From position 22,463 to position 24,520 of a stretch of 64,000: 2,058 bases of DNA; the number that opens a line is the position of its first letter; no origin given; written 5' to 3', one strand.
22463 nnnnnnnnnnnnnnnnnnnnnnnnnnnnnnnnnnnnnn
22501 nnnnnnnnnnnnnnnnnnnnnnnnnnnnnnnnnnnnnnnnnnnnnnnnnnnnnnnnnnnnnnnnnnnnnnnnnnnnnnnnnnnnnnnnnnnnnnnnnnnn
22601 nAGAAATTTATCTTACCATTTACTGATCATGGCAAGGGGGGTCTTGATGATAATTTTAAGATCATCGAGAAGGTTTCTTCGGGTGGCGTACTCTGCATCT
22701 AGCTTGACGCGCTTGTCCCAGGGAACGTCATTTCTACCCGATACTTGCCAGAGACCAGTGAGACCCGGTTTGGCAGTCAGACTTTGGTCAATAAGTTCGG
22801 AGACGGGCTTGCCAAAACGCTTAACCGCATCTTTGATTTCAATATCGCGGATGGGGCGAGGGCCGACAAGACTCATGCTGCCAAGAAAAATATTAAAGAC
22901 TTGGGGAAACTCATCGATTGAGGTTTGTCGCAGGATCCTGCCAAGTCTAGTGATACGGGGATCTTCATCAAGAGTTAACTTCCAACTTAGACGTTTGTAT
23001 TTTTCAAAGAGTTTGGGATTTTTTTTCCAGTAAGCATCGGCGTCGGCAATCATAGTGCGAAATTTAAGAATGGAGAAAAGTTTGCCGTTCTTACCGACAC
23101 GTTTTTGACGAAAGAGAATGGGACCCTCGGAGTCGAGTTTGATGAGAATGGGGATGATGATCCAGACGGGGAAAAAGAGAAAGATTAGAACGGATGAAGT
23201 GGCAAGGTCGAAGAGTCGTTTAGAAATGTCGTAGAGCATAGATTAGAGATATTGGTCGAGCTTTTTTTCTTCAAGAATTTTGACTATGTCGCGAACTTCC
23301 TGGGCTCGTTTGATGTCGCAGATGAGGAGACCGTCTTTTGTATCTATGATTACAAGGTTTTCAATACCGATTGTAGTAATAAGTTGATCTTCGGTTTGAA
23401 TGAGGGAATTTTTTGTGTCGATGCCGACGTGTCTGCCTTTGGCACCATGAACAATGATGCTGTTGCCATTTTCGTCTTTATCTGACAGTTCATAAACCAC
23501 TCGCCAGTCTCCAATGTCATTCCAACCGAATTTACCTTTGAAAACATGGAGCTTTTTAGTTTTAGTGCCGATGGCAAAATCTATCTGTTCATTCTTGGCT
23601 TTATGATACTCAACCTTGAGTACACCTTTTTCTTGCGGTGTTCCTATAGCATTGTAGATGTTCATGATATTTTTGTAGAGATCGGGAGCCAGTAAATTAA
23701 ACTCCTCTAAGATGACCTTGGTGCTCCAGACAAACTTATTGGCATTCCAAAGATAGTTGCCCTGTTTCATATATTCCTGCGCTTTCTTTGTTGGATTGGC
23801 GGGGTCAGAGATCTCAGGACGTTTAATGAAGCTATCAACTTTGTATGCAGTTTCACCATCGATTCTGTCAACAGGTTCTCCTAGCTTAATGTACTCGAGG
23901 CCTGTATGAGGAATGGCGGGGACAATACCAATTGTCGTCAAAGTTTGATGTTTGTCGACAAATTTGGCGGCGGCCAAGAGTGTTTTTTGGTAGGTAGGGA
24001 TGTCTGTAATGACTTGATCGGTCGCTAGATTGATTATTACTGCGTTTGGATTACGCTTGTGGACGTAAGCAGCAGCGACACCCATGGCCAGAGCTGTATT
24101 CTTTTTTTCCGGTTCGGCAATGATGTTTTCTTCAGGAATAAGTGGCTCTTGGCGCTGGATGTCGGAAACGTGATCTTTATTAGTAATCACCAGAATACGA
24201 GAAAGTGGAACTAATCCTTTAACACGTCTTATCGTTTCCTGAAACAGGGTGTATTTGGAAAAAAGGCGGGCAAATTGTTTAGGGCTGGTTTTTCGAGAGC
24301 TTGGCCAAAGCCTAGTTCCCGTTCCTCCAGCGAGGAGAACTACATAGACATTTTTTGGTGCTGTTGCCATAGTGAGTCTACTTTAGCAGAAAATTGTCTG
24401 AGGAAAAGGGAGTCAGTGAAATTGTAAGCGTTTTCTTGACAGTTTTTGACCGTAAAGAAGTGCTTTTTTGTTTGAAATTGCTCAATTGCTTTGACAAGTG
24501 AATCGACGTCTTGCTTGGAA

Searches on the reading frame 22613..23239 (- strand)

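Call 7: search_protein_families(library=pfam, proteins=[window:22613-23239:-], max_evalue=0.001)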
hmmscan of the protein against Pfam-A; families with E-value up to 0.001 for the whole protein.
window:22613-23239:- (208 aa): 1 family
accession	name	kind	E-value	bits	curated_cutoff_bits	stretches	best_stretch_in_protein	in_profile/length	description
PF02397.22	Bac_transf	-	4.7e-60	202.6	27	1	7-205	1-178/179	Bacterial sugar transferase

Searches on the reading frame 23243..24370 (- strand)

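Call 7: search_protein_families(library=pfam, proteins=[window:23243-24370:-], max_evalue=0.001)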
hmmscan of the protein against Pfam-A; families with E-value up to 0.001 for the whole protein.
window:23243-24370:- (375 aa): 3 families
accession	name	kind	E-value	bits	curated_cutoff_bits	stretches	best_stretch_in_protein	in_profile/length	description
PF00483.29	NTP_transferase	-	7.4e-28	98.2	21.2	1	10-301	2-244/245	Nucleotidyl transferase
PF22640.1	ManC_GMP_beta-helix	-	7e-19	67.9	27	1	312-366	1-55/55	MannoseP isomerase/GMP-like beta-helix domain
PF12804.13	NTP_transf_3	-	9.2e-07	29.6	27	1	10-134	1-111/160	MobA-like NTP transferase domain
